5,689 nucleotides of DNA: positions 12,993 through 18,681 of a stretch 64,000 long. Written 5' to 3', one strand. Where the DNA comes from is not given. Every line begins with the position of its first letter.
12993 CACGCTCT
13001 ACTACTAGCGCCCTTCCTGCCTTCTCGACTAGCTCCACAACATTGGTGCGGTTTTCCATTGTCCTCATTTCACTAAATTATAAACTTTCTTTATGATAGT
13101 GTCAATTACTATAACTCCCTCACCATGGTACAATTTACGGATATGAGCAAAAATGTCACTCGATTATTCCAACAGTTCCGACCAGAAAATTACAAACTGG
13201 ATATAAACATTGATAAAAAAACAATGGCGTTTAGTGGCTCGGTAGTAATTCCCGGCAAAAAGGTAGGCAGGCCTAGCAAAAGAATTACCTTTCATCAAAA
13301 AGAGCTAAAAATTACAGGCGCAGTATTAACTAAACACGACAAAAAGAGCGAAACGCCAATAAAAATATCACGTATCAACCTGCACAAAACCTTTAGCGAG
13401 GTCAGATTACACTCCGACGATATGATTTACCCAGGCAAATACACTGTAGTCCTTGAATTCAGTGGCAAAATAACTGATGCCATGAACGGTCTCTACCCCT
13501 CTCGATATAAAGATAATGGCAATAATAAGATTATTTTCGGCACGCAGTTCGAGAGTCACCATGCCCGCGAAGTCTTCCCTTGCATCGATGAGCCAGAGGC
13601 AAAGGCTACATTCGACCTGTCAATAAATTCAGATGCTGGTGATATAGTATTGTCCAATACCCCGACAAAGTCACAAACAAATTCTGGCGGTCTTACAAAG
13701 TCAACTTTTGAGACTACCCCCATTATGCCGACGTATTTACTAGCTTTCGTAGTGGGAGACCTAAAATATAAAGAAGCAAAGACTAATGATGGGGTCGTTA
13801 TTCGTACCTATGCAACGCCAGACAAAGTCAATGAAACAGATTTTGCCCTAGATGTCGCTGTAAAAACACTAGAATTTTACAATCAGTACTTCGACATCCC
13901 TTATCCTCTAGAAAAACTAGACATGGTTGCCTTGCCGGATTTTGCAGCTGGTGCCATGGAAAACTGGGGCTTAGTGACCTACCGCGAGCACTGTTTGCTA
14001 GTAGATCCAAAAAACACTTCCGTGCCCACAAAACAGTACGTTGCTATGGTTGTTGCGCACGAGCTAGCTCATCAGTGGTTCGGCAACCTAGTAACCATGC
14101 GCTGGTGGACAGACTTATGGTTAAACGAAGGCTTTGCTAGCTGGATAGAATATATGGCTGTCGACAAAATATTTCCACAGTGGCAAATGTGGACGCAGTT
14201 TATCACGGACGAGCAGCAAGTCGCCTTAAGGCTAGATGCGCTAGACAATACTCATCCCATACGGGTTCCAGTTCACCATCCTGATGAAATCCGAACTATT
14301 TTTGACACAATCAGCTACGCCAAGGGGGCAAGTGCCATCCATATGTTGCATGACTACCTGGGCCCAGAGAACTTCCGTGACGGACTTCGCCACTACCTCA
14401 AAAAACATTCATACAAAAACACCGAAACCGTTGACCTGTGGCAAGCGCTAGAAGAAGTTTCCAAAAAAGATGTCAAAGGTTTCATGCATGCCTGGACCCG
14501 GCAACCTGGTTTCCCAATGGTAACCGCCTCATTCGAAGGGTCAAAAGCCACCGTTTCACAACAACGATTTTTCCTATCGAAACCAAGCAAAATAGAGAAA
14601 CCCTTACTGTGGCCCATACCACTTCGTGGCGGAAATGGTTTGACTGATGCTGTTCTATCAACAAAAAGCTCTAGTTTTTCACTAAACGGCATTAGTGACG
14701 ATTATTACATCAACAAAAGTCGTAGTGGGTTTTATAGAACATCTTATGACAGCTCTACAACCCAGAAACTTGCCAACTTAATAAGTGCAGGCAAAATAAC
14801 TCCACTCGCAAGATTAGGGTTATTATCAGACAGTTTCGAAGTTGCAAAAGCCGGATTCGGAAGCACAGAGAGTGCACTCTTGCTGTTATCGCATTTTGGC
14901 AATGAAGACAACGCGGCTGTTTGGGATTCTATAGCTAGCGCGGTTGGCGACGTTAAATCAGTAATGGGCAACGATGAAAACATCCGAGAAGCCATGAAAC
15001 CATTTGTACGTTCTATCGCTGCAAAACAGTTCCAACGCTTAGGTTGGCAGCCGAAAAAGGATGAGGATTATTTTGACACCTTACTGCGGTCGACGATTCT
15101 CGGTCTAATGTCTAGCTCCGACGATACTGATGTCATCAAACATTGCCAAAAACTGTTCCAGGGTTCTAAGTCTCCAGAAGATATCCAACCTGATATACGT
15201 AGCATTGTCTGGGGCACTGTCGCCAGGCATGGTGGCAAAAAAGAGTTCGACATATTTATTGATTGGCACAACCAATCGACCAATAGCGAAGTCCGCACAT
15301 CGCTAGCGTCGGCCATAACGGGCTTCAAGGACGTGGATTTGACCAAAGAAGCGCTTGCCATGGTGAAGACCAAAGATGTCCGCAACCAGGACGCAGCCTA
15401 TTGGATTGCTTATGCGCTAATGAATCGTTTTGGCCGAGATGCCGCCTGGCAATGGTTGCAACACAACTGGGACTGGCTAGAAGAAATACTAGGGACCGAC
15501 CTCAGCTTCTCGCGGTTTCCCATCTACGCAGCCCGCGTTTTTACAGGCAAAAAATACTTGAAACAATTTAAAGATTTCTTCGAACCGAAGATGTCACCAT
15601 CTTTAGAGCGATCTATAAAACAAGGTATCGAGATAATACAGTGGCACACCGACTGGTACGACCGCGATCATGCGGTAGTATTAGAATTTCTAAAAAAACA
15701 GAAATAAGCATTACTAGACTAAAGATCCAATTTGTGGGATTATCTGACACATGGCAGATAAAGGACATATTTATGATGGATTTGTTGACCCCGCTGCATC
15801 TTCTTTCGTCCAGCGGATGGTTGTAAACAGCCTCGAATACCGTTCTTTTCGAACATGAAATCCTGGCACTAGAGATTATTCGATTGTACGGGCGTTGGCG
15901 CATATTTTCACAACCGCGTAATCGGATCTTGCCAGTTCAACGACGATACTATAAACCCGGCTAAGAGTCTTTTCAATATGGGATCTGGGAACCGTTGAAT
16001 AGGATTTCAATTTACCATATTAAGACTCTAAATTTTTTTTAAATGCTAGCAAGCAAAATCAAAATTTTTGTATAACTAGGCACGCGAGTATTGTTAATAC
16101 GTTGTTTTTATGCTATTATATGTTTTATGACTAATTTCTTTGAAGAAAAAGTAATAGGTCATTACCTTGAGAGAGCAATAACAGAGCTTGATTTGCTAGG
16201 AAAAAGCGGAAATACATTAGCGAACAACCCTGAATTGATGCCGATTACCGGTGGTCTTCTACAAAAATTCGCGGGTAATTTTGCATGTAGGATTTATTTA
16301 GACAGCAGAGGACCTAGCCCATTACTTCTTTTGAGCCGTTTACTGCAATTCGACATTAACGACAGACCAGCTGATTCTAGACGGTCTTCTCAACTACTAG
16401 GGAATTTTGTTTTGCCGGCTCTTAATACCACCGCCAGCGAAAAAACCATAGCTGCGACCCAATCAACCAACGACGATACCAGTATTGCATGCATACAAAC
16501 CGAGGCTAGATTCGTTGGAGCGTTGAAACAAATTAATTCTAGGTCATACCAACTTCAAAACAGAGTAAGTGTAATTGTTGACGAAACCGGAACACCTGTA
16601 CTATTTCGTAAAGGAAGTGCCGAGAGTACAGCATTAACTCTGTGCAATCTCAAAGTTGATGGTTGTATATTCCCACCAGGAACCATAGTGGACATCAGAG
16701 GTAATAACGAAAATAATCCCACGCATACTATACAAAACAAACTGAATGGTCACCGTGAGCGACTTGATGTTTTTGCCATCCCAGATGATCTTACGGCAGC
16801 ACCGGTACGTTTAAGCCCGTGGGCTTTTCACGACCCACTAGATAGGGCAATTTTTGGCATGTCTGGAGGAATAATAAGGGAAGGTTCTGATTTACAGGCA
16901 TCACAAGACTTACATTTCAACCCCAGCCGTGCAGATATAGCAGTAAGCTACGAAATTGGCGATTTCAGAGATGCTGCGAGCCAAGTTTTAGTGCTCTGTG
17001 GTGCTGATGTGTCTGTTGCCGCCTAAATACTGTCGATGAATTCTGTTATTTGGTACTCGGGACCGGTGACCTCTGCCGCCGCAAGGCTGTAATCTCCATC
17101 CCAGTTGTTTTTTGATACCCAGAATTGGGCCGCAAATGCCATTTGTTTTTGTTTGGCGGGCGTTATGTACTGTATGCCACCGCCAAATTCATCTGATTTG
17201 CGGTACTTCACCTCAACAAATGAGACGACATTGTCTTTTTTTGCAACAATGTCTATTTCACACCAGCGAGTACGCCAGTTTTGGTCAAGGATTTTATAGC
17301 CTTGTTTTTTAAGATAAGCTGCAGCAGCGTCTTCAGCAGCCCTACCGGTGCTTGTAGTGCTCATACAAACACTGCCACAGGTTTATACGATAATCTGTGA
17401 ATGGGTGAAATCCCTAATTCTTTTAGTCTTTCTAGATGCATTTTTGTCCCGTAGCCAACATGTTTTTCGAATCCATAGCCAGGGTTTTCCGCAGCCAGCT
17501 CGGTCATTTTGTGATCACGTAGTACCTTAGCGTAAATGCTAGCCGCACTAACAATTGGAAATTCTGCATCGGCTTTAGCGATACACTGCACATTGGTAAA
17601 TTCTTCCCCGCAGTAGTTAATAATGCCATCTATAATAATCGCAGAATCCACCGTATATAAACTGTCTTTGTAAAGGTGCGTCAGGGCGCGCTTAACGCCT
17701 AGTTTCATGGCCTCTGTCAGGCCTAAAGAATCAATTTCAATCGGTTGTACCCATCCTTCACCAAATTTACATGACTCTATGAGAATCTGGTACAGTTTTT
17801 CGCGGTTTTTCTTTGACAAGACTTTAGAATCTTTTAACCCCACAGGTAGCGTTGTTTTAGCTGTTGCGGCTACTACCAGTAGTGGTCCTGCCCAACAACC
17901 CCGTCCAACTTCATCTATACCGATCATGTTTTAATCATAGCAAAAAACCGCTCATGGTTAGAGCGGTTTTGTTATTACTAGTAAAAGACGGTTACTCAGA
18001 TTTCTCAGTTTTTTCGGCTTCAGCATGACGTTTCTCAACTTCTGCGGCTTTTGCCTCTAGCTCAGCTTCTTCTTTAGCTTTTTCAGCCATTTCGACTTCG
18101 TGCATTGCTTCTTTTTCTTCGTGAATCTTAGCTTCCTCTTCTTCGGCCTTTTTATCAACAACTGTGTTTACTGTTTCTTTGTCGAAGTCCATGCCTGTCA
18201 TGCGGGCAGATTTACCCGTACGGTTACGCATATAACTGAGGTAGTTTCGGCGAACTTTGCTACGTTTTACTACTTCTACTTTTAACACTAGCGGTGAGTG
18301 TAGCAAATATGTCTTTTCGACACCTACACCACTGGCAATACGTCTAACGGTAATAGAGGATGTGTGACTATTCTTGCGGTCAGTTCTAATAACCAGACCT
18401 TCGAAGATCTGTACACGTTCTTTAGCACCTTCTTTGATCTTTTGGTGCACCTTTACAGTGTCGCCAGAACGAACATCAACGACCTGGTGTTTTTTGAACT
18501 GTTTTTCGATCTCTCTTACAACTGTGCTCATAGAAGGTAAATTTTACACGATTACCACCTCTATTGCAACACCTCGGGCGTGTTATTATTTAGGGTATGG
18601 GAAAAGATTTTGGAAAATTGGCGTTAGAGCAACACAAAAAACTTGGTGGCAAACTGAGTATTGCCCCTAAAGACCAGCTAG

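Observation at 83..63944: A -10 hexamer sits 6-10 nt before the start codon at 15 or more genes, implying widespread leaderless mRNAs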

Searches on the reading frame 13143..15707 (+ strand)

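Call 55: search_protein_families(library=pfam, proteins=[window:13143-15707:+], max_evalue=0.00001)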
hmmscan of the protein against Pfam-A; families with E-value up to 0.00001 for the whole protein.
window:13143-15707:+ (854 aa): 3 families
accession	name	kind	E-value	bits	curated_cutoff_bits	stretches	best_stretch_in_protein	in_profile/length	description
PF01433.26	Peptidase_M1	-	1.3e-93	313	27.7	1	234-451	1-218/218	Peptidase family M1 domain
PF11838.14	ERAP1_C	-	3.5e-76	257.1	38.2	1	522-833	3-317/318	ERAP1-like C-terminal domain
PF17900.6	Peptidase_M1_N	-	3.4e-48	164.7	25.8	1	14-199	2-186/186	Peptidase M1 N-terminal domain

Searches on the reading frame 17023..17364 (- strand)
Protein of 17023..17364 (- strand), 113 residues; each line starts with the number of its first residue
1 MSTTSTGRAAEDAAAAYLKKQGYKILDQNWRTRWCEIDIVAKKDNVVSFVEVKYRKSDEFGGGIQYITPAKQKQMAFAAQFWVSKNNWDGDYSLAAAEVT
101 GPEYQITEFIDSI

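Call 55: search_protein_families(library=pfam, proteins=[window:17023-17364:-], max_evalue=0.00001)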
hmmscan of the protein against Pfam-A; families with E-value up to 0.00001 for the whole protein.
window:17023-17364:- (113 aa): 1 family
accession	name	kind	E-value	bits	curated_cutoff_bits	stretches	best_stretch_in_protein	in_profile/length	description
PF02021.23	UPF0102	-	9.4e-26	90.4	23.6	1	10-84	1-71/80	Uncharacterised protein family UPF0102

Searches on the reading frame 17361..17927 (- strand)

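Call 55: search_protein_families(library=pfam, proteins=[window:17361-17927:-], max_evalue=0.00001)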
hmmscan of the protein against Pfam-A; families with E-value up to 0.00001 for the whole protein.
window:17361-17927:- (188 aa): 1 family
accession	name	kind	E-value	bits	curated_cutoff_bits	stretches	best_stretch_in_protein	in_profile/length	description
PF01351.25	RNase_HII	-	1.2e-33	117.1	25.8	1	2-183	1-198/199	Ribonuclease HII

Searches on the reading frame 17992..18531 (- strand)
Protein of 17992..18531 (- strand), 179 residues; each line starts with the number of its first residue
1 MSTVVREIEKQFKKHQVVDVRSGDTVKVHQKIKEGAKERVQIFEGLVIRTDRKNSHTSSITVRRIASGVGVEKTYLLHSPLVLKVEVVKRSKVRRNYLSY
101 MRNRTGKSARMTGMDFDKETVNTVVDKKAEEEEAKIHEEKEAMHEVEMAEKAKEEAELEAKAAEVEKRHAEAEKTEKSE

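Call 32: search_protein_families(library=pfam, proteins=[window:17992-18531:-], max_evalue=0.01)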
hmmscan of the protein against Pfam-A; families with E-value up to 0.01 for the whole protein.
window:17992-18531:- (179 aa): 1 family
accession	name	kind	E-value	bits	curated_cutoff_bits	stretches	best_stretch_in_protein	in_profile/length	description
PF01245.26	Ribosomal_L19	-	2e-35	121.5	22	1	4-111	2-108/111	Ribosomal protein L19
